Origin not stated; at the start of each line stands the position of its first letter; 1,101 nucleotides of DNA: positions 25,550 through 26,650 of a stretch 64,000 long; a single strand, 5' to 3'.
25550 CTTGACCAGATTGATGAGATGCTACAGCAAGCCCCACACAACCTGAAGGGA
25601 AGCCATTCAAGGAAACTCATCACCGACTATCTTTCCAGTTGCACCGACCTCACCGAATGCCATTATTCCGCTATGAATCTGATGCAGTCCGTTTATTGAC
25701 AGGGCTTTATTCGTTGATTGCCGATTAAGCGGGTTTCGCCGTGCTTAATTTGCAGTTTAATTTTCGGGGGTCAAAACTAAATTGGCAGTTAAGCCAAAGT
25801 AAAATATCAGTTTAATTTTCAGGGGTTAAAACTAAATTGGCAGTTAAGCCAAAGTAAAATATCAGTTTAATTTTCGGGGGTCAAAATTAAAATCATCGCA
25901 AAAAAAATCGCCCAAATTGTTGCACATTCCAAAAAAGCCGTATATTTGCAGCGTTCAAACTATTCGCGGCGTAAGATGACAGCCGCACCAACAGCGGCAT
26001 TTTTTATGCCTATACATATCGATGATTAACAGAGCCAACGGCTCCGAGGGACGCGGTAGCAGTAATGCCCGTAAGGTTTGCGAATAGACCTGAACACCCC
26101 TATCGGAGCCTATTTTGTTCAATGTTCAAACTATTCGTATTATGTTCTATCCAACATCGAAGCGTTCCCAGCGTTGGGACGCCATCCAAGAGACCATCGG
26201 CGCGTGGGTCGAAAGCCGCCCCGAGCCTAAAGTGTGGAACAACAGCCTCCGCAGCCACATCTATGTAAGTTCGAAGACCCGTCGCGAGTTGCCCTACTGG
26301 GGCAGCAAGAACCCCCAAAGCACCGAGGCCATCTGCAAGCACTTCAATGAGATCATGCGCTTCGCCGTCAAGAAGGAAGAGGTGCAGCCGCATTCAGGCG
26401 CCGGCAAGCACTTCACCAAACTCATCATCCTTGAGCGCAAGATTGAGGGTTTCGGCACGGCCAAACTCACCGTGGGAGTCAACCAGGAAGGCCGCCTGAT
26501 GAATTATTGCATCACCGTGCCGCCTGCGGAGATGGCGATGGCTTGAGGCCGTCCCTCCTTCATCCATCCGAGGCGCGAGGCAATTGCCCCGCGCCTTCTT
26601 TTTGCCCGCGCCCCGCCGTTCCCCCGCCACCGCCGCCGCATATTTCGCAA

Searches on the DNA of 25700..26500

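Call 7: search_rna_families(source=window, start=25700, end=26500, threshold=evalue, max_evalue=10, show_alignments=4)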
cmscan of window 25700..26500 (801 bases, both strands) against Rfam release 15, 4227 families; matches with E-value up to 10: 10.
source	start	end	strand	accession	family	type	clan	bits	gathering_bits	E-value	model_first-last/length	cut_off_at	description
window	26040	26112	+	RF02944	c4-2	Gene; sRNA;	CL00128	46.1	41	1e-08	1-79/79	no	c4-2 RNA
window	26356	26439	-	RF00593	snoU83B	Gene; snRNA; snoRNA; CD-box;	-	15.6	35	3.3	1-94/94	no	Small nucleolar RNA U83B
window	25871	25905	-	RF00273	SNORD59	Gene; snRNA; snoRNA; CD-box;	CL00065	15.3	45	6.7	1-73/73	no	Small nucleolar RNA SNORD59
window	25822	25922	-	RF01866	ceN33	Gene; snRNA; snoRNA; CD-box;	-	14.5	75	4.7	1-118/118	no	C. elegans snoRNA ceN33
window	25809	25922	+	RF01578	RUF1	Gene; sRNA;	-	13.4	70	8.6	1-264/264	no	Plasmodium RNA of unkown function RUF1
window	26268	26341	-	RF02237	asX3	Gene; sRNA;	-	12.3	40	7.3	1-182/182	no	Xanthomonas sRNA asX3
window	25824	25942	+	RF00114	S15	Cis-reg; leader;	CL00121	11.5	39.5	7.7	1-117/117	no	Ribosomal S15 leader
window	26414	26430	-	RF01138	sR23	Gene; snRNA; snoRNA; CD-box;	-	11.4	45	4.2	1-54/54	no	Small nucleolar RNA sR23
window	25710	25763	-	RF01933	bxd_5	Gene; lncRNA;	-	11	50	8.3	1-57/57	no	Bithoraxoid conserved region 5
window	25846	25925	+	RF02160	PART1_2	Gene; lncRNA;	-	9.7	55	5.8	169-249/249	no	Prostate androgen-regulated transcript 1 conserved region 2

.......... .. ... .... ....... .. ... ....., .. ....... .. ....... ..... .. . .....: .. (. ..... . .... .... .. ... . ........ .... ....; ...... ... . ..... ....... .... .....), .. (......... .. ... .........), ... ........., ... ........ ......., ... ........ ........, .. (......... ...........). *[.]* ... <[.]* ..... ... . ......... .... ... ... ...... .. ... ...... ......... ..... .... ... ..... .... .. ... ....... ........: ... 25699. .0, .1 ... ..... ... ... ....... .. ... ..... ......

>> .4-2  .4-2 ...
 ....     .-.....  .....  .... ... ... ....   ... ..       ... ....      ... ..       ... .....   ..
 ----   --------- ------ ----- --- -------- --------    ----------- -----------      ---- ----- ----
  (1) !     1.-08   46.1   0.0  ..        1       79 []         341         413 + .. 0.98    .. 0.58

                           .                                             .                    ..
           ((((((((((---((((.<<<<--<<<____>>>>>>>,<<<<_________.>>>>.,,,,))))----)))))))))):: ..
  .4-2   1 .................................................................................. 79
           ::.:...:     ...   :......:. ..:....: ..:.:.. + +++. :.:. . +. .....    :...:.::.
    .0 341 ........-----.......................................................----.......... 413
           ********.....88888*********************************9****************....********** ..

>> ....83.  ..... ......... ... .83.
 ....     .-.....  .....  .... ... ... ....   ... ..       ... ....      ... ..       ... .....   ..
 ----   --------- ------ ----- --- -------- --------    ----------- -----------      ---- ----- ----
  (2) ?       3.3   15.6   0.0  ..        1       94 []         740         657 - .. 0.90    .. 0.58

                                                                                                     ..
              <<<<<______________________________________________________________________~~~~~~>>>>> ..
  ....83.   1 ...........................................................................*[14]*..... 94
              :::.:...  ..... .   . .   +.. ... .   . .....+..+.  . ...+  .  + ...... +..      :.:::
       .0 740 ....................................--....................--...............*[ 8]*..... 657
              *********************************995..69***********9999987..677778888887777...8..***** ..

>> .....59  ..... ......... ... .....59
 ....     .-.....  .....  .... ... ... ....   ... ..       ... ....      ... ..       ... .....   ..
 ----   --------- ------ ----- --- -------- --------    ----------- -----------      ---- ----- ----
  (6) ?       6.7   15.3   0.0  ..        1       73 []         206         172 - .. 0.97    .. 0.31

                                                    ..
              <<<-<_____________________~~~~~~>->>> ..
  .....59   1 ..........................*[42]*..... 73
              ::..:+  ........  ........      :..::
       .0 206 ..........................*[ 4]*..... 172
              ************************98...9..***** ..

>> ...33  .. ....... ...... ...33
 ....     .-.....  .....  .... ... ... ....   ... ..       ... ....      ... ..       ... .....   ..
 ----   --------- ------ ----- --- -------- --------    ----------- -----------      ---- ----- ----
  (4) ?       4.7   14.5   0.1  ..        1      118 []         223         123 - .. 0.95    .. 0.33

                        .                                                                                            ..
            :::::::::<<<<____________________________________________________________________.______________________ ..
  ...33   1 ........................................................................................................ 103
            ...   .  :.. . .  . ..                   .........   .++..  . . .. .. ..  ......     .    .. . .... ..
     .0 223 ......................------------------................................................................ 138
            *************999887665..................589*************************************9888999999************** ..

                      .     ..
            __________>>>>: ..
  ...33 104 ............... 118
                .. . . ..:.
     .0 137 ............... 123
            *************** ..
